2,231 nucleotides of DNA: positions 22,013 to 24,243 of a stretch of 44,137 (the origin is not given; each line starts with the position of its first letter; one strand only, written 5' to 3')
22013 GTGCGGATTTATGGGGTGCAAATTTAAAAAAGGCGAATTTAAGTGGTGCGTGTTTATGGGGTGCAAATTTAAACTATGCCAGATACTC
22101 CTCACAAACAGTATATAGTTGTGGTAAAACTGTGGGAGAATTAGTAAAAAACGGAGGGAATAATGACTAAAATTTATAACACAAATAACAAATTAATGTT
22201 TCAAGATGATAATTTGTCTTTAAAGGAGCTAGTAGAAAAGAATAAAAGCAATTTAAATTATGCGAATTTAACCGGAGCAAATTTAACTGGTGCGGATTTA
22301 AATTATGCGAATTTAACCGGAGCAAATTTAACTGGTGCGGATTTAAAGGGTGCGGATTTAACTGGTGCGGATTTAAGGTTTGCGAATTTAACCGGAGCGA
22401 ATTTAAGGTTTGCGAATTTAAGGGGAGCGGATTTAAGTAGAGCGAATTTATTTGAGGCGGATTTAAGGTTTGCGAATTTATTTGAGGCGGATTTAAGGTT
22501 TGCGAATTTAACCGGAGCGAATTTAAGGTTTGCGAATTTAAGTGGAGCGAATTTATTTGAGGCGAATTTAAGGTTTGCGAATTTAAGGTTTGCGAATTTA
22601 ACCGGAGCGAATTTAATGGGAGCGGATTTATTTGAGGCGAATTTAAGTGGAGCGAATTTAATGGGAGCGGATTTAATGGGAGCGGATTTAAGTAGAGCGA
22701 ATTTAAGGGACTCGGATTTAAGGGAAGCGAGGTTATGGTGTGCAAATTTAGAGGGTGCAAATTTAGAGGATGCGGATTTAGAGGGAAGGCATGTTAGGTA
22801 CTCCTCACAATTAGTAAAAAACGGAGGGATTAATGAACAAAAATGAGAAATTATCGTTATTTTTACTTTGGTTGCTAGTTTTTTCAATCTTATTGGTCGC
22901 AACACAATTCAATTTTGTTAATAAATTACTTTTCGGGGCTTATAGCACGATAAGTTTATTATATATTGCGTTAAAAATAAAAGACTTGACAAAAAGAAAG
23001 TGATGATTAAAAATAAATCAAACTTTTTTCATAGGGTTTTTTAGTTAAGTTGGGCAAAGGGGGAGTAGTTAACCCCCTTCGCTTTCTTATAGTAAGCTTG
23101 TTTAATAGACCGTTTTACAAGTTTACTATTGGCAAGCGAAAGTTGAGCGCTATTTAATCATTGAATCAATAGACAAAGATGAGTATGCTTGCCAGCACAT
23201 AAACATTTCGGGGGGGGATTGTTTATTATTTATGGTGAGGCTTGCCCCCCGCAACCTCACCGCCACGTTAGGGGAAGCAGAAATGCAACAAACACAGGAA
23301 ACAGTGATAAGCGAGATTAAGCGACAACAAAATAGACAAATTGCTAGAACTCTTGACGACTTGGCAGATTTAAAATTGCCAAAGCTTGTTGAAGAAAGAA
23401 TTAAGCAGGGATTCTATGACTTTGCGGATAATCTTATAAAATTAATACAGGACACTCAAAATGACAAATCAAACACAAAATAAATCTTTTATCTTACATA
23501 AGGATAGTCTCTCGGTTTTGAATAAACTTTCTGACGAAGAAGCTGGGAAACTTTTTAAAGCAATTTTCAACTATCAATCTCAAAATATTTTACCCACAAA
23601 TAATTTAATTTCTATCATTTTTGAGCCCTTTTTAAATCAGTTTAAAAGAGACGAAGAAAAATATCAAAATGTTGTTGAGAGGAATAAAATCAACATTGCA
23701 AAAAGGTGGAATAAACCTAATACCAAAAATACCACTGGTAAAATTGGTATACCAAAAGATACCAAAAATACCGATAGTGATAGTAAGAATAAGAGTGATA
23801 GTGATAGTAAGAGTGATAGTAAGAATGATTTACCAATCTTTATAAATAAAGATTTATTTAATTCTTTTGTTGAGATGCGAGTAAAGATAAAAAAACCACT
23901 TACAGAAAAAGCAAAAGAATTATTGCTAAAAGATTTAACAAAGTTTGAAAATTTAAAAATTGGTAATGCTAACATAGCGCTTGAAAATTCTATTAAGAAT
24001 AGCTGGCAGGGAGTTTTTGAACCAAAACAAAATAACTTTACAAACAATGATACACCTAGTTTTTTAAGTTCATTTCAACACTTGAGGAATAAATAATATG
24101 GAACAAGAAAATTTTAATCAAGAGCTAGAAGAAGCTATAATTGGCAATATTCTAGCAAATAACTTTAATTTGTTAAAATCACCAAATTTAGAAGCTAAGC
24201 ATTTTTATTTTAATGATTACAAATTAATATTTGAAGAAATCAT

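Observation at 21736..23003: Tandem pentapeptide-repeat proteins plus a coupled two-TM peptide: candidate DNA-mimic or counter-defence cassette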

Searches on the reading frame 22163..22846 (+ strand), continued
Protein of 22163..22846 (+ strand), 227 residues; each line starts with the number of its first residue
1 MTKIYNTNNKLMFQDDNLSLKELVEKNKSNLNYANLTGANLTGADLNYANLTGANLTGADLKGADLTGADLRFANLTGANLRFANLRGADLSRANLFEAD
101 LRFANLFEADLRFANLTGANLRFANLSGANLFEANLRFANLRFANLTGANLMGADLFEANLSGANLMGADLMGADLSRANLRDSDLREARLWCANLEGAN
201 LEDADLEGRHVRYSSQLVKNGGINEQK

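Call 45: predict_structure(alignment_id=A3)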
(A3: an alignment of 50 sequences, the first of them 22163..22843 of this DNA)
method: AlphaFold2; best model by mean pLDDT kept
length: 227 residues; sequences in the alignment: 50
mean_pLDDT: 92.6   pTM: 0.85
mean pLDDT of the five models: 92.6, 92.4, 92.4, 92.3, 91.7
residues with pLDDT >= 90: 200; 70-90: 8; 50-70: 13; < 50: 6
segments of 3 or more residues with pLDDT < 50: 222-227
pLDDT, mean of each block of 10 residues (from residue 1): 89 91 92 96 97 98 98 98 98 98 98 98 98 98 98 97 97 97 96 95 86 55 43
secondary structure, 60 per line:
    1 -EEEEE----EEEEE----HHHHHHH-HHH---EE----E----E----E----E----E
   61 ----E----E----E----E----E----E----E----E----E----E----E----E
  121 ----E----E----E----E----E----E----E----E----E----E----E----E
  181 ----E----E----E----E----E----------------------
elements in order: E2-6 E11-15 H20-26

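Call 48: fold_search(model_id=the predicted structure, library=pdb)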
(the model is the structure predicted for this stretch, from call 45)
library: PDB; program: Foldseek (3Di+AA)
matches with E <= 10: 327; with E <= 0.001: 52
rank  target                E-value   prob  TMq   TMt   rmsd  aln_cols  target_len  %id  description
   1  4yei_A                1.2e-14  1.00  0.64  0.67   5.4       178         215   50  Beta1mut synthetic solenoid protein (released 2016-03-09)
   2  3du1                  2.9e-14  1.00  0.62  0.59   5.5       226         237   38  The 2.0 Angstrom Resolution Crystal Structure of HetL, a Pentapeptide Repeat Protein involved in Heterocyst Differentiat (released 2008-11-11)
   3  4yc5                  4.3e-14  1.00  0.73  0.77   0.4       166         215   54  Beta1 synthetic solenoid protein (released 2016-03-09)
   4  5dqa_C                9.7e-14  1.00  0.57  0.59   6.6       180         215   50  t3284 loop variant of beta1 (released 2016-08-31)
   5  5dqa_A                1.4e-13  1.00  0.62  0.66   5.5       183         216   49  t3284 loop variant of beta1 (released 2016-08-31)
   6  4yfo                  4.7e-13  1.00  0.58  0.57   5.9       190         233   50  beta1_ex1 (released 2016-03-16)
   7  4ycq                  6.6e-13  1.00  0.57  0.69   5.4       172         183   52  Beta1 synthetic solenoid protein (released 2016-03-09)
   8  5dns_A                2.8e-12  1.00  0.70  0.72   2.8       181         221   48  t1428 loop variant in P3221 (released 2016-09-28)
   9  5dn0                  4.7e-12  1.00  0.55  0.57   6.6       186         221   49  t1555 loop variant (released 2016-08-31)
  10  5di5                  6.0e-12  1.00  0.55  0.65   6.7       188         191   45  beta1 t801 loop variant in P3221 (released 2016-08-31)
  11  5dns_B                7.6e-11  1.00  0.64  0.72   3.6       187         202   45  t1428 loop variant in P3221 (released 2016-09-28)
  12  5dra                  1.4e-09  1.00  0.40  0.47   8.5       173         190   51  t3284 loop variant of beta1 (released 2016-08-31)
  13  2bm5_A                2.4e-08  1.00  0.27  0.32  10.7       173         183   25  The Structure of MfpA (Rv3361c, P21 Crystal form). The Pentapeptide Repeat Protein from Mycobacterium tuberculosis Fol (released 2005-06-07)
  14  6zt5_B                6.3e-08  1.00  0.54  0.67   6.5       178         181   21  Complex between a homodimer of Mycobacterium smegmatis MfpA and a single copy of the N-terminal 47 kDa fragment of the (released 2021-03-03)
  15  2bm6                  8.0e-08  1.00  0.52  0.65   6.9       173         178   24  The Structure of MfpA (Rv3361c, C2221 Crystal form). The Pentapeptide Repeat Protein from Mycobacterium tuberculosis Fol (released 2005-06-07)
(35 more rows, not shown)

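Call 49: fold_search(model_id=the predicted structure, library=viral)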
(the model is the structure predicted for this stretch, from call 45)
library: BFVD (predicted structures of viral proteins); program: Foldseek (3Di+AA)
matches with E <= 10: 506; with E <= 0.001: 34
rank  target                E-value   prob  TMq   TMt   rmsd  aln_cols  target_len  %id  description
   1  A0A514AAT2            1.5e-19  1.00  0.59  0.40   8.5       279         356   45  (no name in the UniProt tables at hand)
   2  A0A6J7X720            1.2e-17  1.00  0.48  0.34  10.3       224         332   46  Pentapeptide repeat [uncultured Caudovirales phage]
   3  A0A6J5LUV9            1.6e-15  1.00  0.53  0.41   6.2       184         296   45  COG1357 Pentapeptide repeats containing protein [uncultured Caudovirales phage]
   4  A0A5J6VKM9            1.8e-13  1.00  0.57  0.14   7.2       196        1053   38  Pentapeptide repeat protein [Megaviridae environmental sample]
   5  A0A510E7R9            2.1e-13  1.00  0.38  0.36   9.6       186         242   41  (no name in the UniProt tables at hand)
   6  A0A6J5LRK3            1.7e-12  1.00  0.27  0.44  11.3       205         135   38  Pentapeptide repeat (Fragment) [uncultured Caudovirales phage]
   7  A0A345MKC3            1.9e-11  1.00  0.25  0.33  14.6       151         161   46  Repeat five residue protein [Eggerthella phage PMBT5]
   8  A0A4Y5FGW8            3.0e-11  1.00  0.56  0.84   0.4       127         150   49  (no name in the UniProt tables at hand)
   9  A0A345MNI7            1.9e-10  1.00  0.30  0.35  10.4       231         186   28  (no name in the UniProt tables at hand)
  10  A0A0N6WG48            1.1e-09  1.00  0.71  0.35   1.1       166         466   27  (no name in the UniProt tables at hand)
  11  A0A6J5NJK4            5.5e-09  1.00  0.24  0.25  12.8       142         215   32  COG1357 Pentapeptide repeats containing protein [uncultured Caudovirales phage]
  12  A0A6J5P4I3            7.4e-09  1.00  0.20  0.22  12.0       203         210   30  Pentapeptide repeat [uncultured Caudovirales phage]
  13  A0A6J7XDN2            8.9e-09  1.00  0.18  0.20  12.6       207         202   36  COG1357 Pentapeptide repeats containing protein [uncultured Caudovirales phage]
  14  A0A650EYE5            2.1e-08  1.00  0.14  0.17  13.1       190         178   34  (no name in the UniProt tables at hand)
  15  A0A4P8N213            3.3e-08  1.00  0.25  0.32  10.6       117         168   47  Pentapeptide [Rheinheimera phage vB_RspM_Barba13A]
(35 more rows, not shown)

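Call 85: search_dna_similar(query=window:22163-22843:+, collection=phages, mode=protein, max_rows=30, max_evalue=1e-8)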
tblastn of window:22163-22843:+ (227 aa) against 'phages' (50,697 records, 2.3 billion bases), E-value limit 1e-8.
Records with a match: 470; places in all: 2214; records where one place covers at least 80% of the query: 140.
Best place of each record, by identity: 60-80% 27; <60% 443.
By first word of the organism name: Mycobacterium 152; Rheinheimera 109; Staphylococcus 78; Listeria 32; Salmonella 17; Ralstonia 16; Acinetobacter 11; Caulobacter 7; Microcystis 7; Corynebacterium 7; and 20 more.
By host as written in the record: Rheinheimera sp. BAL341 109; Mycobacterium smegmatis mc2 155 108; Listeria monocytogenes 25; Staphylococcus aureus 23; - 20; Mycobacterium smegmatis mc#155 17; Mycobacterium smegmatis mc2155 17; Corynebacterium vitaeruminis NCIB 9291 7; and 77 more.
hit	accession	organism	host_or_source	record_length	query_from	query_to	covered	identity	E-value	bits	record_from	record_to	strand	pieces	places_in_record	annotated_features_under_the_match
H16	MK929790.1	Caulobacter phage RW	Caulobacter vibrioides CB15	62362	29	208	79%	64.4%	3e-51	183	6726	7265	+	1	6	pentapeptide repeat family protein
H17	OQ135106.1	Caulobacter phage RLK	Caulobacter vibrioides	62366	29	208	79%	64.4%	3e-51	183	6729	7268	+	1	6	RLK_gp016: pentapeptide repeat family protein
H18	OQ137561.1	Caulobacter phage KcrB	Caulobacter vibrioides CB15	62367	29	208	79%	64.4%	3e-51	183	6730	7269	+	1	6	KcrB_gp016: pentapeptide repeat family protein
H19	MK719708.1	Rheinheimera phage vB_RspM_Barba4S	Rheinheimera sp. BAL341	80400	1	202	89%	56.8%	2e-19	182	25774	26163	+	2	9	hypothetical protein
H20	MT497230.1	Rheinheimera phage vB_RspM_barba_10-9C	Rheinheimera sp. BAL341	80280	6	214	92%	54.6%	2e-23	200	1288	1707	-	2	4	pentapeptide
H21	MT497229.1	Rheinheimera phage vB_RspM_barba_10-9B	Rheinheimera sp. BAL341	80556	6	214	92%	54.6%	2e-23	200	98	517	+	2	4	pentapeptide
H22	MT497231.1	Rheinheimera phage vB_RspM_barba_10-9D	Rheinheimera sp. BAL341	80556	6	214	92%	54.6%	2e-23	200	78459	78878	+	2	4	pentapeptide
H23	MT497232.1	Rheinheimera phage vB_RspM_barba_10-9E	Rheinheimera sp. BAL341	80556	6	214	92%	54.6%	2e-23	200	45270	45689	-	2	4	pentapeptide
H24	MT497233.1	Rheinheimera phage vB_RspM_barba_10-9F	Rheinheimera sp. BAL341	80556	6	214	92%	54.6%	2e-23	200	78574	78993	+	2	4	pentapeptide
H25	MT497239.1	Rheinheimera phage vB_RspM_barba_12-6A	Rheinheimera sp. BAL341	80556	6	214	92%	54.6%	2e-23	200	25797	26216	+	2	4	pentapeptide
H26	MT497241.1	Rheinheimera phage vB_RspM_barba_12-6C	Rheinheimera sp. BAL341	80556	6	214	92%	54.6%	2e-23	200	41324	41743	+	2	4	pentapeptide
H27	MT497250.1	Rheinheimera phage vB_RspM_barba_12-7B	Rheinheimera sp. BAL341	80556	6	214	92%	54.6%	2e-23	200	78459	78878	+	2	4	pentapeptide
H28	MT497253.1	Rheinheimera phage vB_RspM_barba_12-7E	Rheinheimera sp. BAL341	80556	6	214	92%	54.6%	2e-23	200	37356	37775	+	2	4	pentapeptide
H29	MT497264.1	Rheinheimera phage vB_RspM_barba_12-8G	Rheinheimera sp. BAL341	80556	6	214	92%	54.6%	2e-23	200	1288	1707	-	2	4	pentapeptide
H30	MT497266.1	Rheinheimera phage vB_RspM_barba_12-8I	Rheinheimera sp. BAL341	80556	6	214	92%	54.6%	2e-23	200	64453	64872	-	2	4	pentapeptide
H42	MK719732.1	Rheinheimera phage vB_RspM_Barba20S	Rheinheimera sp. BAL341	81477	6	214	92%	54.6%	2e-23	200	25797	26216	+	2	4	pentapeptide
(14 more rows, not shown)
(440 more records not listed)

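Call 86: get_annotated_region(hit=H42, flank=3000)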
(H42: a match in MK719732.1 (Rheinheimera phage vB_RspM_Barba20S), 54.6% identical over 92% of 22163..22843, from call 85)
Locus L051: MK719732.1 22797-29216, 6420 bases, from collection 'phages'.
description: Rheinheimera phage vB_RspM_Barba20S, complete genome.
organism: Rheinheimera phage vB_RspM_Barba20S (NCBI taxid 2565662)
taxonomy: Viruses; Duplodnaviria; Heunggongvirae; Uroviricota; Caudoviricetes; Barbavirus; Barbavirus barba5S
host: Rheinheimera sp. BAL341; source: -; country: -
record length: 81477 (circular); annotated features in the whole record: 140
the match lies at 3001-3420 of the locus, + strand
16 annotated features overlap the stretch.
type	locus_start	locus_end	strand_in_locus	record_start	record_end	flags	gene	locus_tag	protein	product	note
CDS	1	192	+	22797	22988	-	-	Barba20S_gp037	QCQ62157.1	hypothetical protein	-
CDS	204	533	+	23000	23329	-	-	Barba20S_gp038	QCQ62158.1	hypothetical protein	-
CDS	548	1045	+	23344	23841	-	-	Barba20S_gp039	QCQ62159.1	hypothetical protein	-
CDS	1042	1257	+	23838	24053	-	-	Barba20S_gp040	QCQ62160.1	hypothetical protein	-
CDS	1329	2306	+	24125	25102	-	-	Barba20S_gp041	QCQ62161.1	pentapeptide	annotation based on sequence similarity to NCBI CDB99514.1 and Pfam PF01469.18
CDS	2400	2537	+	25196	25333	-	-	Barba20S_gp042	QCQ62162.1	hypothetical protein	-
CDS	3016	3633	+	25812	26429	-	-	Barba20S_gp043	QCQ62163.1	pentapeptide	annotation based on sequence similarity to NCBI WP_064582647.1 and Pfam PF00805.22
CDS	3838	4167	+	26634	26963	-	-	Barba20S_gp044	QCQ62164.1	hypothetical protein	annotation based on sequence similarity to NCBI ARK07580.2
CDS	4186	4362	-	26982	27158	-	-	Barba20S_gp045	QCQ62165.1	hypothetical protein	-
CDS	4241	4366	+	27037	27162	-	-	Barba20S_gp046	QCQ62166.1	hypothetical protein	-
CDS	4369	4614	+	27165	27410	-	-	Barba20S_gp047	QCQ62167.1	hypothetical protein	-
CDS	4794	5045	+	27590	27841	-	-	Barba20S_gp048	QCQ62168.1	hypothetical protein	-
CDS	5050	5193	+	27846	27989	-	-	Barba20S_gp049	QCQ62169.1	hypothetical protein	-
CDS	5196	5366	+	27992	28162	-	-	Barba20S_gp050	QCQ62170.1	hypothetical protein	-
CDS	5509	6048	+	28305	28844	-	-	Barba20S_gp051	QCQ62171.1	hypothetical protein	annotation based on sequence similarity to NCBI YP_009222605.2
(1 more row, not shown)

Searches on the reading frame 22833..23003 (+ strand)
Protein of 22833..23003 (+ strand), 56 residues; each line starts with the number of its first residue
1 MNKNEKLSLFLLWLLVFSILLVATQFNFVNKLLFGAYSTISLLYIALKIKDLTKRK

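Call 6: search_protein_families(library=pfam, proteins=[window:22833-23000:+], max_evalue=0.01)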
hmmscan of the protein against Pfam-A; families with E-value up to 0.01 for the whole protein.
window:22833-23000:+ (56 aa): 0 families

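Call 10: search_protein_families(library=phrogs, proteins=[window:22833-23000:+], max_evalue=0.01)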
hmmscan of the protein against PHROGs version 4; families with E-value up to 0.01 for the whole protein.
window:22833-23000:+ (56 aa): 0 families

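Call 34: search_protein_families(library=padloc, proteins=[window:22833-23000:+], max_evalue=0.01)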
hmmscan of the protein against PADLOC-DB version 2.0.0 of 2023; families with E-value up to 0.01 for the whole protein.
window:22833-23000:+ (56 aa): 0 families

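Call 35: search_protein_families(library=ncbifam, proteins=[window:22833-23000:+], max_evalue=0.01)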
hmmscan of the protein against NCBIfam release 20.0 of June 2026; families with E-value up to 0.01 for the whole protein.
window:22833-23000:+ (56 aa): 0 families

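Call 63: find_encoding_contigs(protein=window:22833-23003:+, flank=4000, max_places=10)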
Protein window:22833-23003:+ (56 aa): 20 contigs read that carry it; 10 places shown.
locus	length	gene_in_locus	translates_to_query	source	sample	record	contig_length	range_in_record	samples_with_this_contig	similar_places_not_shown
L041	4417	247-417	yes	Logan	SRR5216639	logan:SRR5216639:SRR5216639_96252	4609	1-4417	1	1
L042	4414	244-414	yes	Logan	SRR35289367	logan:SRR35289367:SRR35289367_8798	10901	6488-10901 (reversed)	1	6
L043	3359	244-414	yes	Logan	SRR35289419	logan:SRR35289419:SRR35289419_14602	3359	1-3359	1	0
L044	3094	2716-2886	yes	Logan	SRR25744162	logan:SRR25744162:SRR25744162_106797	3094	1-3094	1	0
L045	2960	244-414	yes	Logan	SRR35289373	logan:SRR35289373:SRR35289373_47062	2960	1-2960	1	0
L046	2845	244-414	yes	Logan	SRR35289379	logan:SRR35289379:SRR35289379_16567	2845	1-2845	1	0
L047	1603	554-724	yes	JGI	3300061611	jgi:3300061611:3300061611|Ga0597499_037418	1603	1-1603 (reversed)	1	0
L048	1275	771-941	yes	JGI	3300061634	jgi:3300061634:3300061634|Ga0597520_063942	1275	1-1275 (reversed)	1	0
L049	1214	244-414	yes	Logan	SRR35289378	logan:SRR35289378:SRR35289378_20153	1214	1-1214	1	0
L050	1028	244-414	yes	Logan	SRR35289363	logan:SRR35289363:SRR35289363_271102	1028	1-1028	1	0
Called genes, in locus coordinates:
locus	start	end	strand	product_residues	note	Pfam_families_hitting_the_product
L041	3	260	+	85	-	?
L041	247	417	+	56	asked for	-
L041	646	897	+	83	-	-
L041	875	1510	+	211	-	PF19808:DUF6291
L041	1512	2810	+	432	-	PF00772:DnaB, PF07088:GvpD_P-loop (faint), PF03796:DnaB_C, PF06745:ATPase, PF13481:AAA_25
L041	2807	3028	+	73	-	-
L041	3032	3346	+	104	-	-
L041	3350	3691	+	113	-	-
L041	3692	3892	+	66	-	-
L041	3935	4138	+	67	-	PF00684:DnaJ_CXXCXGXG (faint)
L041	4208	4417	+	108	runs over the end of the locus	-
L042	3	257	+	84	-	?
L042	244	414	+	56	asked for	-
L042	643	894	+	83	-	-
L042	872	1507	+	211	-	PF19808:DUF6291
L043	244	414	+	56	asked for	-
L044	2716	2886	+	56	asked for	-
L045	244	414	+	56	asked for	-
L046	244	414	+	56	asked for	-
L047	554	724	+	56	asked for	-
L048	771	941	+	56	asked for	-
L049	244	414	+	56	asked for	-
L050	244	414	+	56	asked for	-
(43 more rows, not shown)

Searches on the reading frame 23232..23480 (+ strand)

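Call 6: search_protein_families(library=pfam, proteins=[window:23232-23480:+], max_evalue=0.01)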
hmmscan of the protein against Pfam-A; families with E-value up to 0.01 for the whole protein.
window:23232-23480:+ (83 aa): 0 families

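Call 10: search_protein_families(library=phrogs, proteins=[window:23232-23480:+], max_evalue=0.01)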
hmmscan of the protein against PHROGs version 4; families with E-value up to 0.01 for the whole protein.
window:23232-23480:+ (83 aa): 1 family
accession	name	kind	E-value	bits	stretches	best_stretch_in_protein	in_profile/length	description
phrog_739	-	lysis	0.0096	17.1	0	17-69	66-118/122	Rz-like spanin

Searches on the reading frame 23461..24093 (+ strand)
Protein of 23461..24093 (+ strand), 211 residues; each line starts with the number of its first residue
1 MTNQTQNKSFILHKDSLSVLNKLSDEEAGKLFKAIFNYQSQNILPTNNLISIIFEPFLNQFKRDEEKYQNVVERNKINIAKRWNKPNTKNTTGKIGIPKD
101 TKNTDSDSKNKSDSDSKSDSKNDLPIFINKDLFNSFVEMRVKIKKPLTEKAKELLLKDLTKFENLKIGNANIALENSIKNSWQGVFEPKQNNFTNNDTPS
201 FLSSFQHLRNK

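Call 6: search_protein_families(library=pfam, proteins=[window:23461-24093:+], max_evalue=0.01)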
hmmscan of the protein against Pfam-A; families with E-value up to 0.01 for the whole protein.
window:23461-24093:+ (211 aa): 1 family
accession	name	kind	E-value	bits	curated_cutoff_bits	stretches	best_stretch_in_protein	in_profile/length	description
PF19808.4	DUF6291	-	2.5e-19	69.7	27.2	1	9-84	1-77/79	Family of unknown function (DUF6291)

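Call 10: search_protein_families(library=phrogs, proteins=[window:23461-24093:+], max_evalue=0.01)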
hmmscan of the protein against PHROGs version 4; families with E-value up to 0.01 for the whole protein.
window:23461-24093:+ (211 aa): 7 families
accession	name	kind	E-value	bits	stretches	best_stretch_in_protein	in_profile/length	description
phrog_678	-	DNA, RNA and nucleotide metabolism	2.4e-14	54.7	1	74-196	161-290/346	replication initiation O-like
phrog_34129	-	unknown function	1.8e-12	48.1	1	139-197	1-55/92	-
phrog_16304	-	unknown function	2.2e-12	48.4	1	6-122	3-128/244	-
phrog_19415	-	unknown function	3.8e-10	41.1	1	5-121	3-117/224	-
phrog_18589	-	unknown function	1e-09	39.6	1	100-196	12-108/156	-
phrog_6451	-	DNA, RNA and nucleotide metabolism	1.4e-07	32.6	1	70-196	116-244/272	primosomal protein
phrog_15768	-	unknown function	0.00079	20.5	1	7-122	2-110/228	-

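Call 12: find_related_loci(query=window:23461-24093:+, collection=viral_contigs, flank=6000)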
Query window:23461-24093:+ (211 aa) in viral_contigs; peptide patterns used: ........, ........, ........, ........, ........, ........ (x = any residue, [..] = any of these).
25 stretches matched a pattern; 14 encode a relative of the query (tblastn E <= 1e-3); 14 distinct loci.
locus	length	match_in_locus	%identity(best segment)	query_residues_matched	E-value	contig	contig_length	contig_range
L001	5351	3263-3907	96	1-211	2e-131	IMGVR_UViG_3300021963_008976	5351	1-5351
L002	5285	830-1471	77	1-211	6e-91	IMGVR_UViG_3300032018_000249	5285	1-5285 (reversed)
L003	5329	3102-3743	77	1-211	6e-91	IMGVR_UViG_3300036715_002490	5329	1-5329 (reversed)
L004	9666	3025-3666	77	1-211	7e-91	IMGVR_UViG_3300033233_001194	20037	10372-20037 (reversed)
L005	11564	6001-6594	81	1-198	5e-91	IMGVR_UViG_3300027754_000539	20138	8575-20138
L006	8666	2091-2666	63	1-192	2e-65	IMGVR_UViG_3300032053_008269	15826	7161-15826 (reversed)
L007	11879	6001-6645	55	1-211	3e-59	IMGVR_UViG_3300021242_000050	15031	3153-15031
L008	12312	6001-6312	87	1-104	2e-55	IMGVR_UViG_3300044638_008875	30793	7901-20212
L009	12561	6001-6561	55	1-189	3e-55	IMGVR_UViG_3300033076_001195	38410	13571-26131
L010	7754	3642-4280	51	1-211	3e-52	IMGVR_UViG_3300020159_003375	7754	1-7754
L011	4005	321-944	47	1-211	2e-40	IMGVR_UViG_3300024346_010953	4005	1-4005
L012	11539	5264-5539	56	5-103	1e-22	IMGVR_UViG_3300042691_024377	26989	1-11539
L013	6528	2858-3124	56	8-103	7e-22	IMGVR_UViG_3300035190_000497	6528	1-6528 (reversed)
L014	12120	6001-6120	48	1-38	2e-4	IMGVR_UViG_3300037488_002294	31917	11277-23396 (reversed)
